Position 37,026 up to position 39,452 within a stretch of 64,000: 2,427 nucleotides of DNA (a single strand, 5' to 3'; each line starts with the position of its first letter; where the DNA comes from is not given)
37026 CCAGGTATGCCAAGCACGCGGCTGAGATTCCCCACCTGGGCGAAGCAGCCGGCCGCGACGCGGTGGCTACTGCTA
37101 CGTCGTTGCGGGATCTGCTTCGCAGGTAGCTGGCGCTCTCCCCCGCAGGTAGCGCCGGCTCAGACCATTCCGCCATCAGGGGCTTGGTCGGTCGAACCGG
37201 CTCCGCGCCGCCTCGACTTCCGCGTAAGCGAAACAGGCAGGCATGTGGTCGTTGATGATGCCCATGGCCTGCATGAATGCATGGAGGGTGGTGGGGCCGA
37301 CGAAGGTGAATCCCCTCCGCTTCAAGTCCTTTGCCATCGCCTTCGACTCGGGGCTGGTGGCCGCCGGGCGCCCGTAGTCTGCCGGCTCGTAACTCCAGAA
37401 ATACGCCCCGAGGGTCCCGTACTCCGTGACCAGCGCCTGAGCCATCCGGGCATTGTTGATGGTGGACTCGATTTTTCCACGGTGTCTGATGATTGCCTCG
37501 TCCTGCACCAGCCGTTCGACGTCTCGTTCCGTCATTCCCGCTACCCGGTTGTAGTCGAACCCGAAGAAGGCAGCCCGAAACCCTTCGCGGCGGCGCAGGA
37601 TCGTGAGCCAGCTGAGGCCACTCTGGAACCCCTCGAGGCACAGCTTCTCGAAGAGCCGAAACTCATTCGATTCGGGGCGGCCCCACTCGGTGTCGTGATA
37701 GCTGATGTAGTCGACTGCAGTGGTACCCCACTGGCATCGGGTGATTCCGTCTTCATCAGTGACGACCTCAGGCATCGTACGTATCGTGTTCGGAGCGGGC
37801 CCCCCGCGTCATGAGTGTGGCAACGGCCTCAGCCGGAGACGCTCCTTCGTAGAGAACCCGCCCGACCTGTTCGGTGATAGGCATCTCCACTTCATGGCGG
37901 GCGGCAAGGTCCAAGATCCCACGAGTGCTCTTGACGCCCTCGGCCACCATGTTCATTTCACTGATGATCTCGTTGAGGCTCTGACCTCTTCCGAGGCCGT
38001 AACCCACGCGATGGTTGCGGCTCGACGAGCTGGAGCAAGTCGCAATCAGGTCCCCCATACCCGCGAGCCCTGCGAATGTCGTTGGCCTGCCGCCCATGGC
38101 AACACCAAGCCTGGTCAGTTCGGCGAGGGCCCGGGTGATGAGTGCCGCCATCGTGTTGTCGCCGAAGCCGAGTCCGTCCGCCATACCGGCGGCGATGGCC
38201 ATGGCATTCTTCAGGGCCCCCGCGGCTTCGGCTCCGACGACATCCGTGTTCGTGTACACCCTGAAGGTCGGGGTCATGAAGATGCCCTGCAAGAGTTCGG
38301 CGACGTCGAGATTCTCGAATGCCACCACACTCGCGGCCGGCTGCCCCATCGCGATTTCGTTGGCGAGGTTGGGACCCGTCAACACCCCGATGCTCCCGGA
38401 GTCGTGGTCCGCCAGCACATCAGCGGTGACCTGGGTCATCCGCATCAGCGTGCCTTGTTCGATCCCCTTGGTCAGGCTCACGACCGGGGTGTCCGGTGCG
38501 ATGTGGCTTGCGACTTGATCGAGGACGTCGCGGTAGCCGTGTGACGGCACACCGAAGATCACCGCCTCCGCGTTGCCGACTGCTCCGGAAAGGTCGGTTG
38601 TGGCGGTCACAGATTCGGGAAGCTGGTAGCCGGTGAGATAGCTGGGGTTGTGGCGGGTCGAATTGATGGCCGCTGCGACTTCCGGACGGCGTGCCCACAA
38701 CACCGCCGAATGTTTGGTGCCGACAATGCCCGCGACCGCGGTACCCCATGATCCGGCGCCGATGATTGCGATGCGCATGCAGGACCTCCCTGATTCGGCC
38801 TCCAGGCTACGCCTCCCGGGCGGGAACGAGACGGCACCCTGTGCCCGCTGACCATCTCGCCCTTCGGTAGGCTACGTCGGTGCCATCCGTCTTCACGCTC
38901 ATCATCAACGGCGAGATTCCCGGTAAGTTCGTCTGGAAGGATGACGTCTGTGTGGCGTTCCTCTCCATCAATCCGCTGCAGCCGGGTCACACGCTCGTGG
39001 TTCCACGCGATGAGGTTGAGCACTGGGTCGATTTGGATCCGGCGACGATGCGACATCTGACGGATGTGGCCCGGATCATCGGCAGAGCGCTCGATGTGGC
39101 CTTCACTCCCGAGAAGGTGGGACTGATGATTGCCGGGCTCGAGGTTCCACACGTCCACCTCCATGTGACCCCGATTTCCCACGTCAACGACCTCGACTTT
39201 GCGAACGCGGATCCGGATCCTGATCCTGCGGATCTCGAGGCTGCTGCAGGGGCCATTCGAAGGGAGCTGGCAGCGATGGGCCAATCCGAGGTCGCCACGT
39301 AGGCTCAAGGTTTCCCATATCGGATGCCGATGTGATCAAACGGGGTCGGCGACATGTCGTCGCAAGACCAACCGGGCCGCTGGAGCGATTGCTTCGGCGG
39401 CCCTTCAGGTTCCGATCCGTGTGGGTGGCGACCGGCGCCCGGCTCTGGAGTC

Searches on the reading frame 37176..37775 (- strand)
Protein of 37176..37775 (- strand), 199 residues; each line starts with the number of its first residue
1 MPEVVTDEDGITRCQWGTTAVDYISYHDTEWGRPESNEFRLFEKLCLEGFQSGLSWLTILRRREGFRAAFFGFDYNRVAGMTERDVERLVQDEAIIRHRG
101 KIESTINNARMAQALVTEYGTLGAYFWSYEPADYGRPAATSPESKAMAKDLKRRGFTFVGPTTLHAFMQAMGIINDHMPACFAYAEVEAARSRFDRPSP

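Call 71: search_protein_families(library=pfam, proteins=[window:37176-37775:-], max_evalue=0.0001)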
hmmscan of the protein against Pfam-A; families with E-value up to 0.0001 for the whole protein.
window:37176-37775:- (199 aa): 1 family
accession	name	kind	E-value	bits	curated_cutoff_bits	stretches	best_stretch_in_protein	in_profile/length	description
PF03352.18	Adenine_glyco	-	1.9e-66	223.7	25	1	16-183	1-176/177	Methyladenine glycosylase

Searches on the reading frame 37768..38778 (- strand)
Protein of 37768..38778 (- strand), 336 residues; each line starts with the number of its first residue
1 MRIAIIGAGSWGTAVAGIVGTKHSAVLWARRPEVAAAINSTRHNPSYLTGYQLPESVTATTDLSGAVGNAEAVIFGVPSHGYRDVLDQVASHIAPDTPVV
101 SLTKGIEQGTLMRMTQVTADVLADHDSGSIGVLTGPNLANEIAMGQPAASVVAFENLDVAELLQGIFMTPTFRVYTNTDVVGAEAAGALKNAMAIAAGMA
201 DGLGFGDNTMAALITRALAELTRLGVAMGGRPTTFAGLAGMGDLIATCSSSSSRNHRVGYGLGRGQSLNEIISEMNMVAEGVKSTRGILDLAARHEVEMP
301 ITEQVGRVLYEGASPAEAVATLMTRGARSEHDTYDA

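Call 71: search_protein_families(library=pfam, proteins=[window:37768-38778:-], max_evalue=0.0001)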
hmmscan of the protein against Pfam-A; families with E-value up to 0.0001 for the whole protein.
window:37768-38778:- (336 aa): 5 families
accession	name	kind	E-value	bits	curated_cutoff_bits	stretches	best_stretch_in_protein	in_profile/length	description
PF07479.19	NAD_Gly3P_dh_C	-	1e-55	188.3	25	1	179-319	1-141/142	NAD-dependent glycerol-3-phosphate dehydrogenase C-terminus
PF01210.29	NAD_Gly3P_dh_N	-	5.2e-48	163.4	23.1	1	3-158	2-156/158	NAD-dependent glycerol-3-phosphate dehydrogenase N-terminus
PF20618.3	GPD_NAD_C_bact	-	1.3e-21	77.3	27.6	1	239-305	1-66/66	Bacterial GPD, NAD-dependent C-terminal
PF03807.23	F420_oxidored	-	1.9e-07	32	21.6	1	2-104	1-93/94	NADP oxidoreductase coenzyme F420-dependent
PF02558.23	ApbA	-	2.3e-07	31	22.2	1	3-114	1-111/150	Ketopantoate reductase PanE/ApbA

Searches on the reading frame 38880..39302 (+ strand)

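Call 71: search_protein_families(library=pfam, proteins=[window:38880-39302:+], max_evalue=0.0001)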
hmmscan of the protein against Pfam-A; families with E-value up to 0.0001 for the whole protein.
window:38880-39302:+ (140 aa): 2 families
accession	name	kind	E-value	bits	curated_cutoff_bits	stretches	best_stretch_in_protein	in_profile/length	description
PF01230.28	HIT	-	6.3e-20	72.1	21.5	1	11-98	2-94/98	HIT domain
PF11969.13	DcpS_C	-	2.8e-08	34.6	24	1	4-103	3-106/114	Scavenger mRNA decapping enzyme C-term binding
